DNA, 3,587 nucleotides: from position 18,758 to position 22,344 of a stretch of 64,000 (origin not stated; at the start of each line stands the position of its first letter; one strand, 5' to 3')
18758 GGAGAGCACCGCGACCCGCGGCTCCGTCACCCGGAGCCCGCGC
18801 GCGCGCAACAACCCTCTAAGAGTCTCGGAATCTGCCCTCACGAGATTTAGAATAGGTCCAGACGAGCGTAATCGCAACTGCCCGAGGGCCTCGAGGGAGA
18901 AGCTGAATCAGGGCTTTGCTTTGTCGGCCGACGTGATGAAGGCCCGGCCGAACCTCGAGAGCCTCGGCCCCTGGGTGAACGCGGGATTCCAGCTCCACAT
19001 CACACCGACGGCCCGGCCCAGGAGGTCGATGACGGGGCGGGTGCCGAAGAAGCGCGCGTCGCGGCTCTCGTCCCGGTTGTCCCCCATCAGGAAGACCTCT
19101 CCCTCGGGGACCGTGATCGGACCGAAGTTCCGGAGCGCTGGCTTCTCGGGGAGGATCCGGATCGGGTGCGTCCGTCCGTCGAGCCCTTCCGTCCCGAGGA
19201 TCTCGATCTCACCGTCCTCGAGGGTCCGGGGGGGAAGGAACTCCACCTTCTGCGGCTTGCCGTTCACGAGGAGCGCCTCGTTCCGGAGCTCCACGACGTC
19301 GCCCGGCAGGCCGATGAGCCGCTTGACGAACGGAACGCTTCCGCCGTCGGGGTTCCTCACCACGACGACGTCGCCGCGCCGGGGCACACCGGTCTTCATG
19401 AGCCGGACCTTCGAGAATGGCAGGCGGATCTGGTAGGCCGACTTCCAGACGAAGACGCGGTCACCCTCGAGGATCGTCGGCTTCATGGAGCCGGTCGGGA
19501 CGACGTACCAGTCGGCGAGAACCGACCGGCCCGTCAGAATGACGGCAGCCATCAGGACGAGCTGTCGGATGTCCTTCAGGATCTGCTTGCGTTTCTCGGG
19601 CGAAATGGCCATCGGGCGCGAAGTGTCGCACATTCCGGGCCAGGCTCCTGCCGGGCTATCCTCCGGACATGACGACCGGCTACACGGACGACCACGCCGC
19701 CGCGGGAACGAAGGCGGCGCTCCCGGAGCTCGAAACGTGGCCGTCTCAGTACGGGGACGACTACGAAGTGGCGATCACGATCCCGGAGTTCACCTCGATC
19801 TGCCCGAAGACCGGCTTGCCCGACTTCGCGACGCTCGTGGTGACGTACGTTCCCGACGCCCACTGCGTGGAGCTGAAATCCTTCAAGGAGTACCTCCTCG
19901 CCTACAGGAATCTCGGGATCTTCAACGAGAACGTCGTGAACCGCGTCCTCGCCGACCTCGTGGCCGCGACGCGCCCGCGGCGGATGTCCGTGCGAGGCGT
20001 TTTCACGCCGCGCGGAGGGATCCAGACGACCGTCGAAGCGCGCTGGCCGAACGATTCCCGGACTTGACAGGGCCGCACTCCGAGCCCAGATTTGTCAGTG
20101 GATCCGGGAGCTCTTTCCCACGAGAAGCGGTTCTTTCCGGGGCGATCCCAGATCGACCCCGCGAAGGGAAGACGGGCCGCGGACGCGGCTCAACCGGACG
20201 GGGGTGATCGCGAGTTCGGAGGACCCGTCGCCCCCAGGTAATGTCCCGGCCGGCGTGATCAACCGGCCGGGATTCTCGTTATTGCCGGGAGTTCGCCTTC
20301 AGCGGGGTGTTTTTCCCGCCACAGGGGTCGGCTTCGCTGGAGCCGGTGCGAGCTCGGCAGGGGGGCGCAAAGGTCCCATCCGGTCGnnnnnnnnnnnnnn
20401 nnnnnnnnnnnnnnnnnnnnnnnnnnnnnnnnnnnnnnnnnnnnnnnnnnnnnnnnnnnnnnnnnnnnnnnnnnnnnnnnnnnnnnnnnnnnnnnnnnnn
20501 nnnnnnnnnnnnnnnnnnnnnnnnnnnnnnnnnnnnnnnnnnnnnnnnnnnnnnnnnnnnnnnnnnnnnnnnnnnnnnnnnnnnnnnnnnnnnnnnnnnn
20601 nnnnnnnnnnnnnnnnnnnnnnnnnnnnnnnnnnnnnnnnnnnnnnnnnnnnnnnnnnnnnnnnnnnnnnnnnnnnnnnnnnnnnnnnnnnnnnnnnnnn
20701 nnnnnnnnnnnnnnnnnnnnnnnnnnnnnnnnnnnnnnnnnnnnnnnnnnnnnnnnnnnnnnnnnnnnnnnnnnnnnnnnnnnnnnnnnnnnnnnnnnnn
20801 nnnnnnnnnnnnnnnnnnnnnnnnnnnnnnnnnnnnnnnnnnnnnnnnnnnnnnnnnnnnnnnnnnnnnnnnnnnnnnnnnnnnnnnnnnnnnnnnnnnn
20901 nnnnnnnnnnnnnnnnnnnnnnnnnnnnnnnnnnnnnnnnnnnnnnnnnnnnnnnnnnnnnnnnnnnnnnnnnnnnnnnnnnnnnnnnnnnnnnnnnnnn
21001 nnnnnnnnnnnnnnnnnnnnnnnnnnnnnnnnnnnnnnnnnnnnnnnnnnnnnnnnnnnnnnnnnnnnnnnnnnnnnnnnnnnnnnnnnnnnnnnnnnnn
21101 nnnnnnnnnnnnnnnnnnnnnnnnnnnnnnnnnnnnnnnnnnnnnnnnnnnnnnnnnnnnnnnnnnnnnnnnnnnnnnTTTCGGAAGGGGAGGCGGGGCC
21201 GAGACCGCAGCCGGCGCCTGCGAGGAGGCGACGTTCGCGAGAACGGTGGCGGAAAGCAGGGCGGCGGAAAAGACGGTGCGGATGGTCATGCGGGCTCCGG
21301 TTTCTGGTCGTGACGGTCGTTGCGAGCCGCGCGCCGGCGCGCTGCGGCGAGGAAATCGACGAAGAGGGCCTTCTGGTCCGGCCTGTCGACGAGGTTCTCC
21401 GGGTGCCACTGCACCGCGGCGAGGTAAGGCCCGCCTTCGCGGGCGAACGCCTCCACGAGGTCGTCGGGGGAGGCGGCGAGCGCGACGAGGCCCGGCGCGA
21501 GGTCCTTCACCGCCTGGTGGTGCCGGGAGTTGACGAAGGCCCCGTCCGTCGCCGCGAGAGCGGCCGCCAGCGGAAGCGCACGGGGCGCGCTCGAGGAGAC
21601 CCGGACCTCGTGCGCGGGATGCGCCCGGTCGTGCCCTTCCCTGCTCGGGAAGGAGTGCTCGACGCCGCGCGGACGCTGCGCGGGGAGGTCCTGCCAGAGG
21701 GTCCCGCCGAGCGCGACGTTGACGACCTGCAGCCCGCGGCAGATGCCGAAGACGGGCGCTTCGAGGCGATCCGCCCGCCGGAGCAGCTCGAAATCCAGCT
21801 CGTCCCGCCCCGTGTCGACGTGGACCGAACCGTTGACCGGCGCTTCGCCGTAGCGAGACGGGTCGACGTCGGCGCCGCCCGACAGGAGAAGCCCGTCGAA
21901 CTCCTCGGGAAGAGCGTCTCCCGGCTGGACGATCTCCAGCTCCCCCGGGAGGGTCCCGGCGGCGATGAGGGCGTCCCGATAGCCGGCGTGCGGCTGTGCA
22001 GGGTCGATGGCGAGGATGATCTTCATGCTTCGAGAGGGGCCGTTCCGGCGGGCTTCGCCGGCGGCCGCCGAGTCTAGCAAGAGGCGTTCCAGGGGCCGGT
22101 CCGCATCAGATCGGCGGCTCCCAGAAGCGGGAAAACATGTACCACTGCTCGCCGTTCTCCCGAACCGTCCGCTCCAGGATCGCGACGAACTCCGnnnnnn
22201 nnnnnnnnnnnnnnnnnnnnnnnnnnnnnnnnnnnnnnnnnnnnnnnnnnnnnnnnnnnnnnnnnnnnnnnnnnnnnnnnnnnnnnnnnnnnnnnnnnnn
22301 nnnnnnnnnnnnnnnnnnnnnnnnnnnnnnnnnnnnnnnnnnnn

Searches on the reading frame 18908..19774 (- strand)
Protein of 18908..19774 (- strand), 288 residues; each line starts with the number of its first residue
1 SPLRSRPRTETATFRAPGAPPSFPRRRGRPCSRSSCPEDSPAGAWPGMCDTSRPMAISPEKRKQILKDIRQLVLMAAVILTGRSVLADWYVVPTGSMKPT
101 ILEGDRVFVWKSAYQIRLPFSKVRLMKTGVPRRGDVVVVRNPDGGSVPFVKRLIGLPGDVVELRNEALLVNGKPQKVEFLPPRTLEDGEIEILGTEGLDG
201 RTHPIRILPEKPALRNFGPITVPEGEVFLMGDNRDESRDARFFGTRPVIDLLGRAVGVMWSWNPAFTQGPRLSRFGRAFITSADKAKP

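Call 39: search_protein_families(library=pfam, proteins=[window:18908-19774:-], max_evalue=0.0001)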
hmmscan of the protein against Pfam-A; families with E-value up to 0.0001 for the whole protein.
window:18908-19774:- (288 aa): 1 family
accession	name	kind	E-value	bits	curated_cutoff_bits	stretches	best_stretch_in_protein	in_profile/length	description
PF10502.14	Peptidase_S26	-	7.7e-41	140.3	22.9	1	69-260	5-168/168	Signal peptidase, peptidase S26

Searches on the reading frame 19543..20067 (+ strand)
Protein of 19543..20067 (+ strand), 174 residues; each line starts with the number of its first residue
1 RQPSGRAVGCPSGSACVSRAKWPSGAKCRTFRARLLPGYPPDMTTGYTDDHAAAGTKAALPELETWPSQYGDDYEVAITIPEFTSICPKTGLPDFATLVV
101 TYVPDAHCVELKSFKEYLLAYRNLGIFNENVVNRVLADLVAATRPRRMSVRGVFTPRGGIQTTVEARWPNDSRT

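Call 41: search_protein_families(library=pfam, proteins=[window:19543-20067:+], max_evalue=0.001)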
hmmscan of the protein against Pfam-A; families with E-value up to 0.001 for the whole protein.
window:19543-20067:+ (174 aa): 1 family
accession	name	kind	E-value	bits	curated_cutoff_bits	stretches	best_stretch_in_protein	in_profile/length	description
PF14489.11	QueF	-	2.2e-29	101.9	27.3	1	93-168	1-76/81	QueF-like protein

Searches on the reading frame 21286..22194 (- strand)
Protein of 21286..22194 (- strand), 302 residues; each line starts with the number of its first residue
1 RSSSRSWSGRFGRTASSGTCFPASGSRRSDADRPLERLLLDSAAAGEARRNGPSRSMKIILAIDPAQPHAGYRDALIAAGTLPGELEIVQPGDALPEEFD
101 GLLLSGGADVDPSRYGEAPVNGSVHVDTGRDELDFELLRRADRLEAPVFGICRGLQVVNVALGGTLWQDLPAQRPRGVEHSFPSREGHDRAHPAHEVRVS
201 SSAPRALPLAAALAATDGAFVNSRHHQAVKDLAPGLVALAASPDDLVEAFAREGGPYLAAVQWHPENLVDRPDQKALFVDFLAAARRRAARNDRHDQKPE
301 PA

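Call 39: search_protein_families(library=pfam, proteins=[window:21286-22194:-], max_evalue=0.0001)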
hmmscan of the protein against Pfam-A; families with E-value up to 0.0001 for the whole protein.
window:21286-22194:- (302 aa): 2 families
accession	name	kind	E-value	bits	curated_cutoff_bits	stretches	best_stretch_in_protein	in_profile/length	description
PF07722.19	Peptidase_C26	-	1.4e-46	159.4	20.5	1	70-266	27-219/219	Peptidase C26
PF00117.34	GATase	-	3.1e-13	50.3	22.8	1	114-282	57-188/190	Glutamine amidotransferase class-I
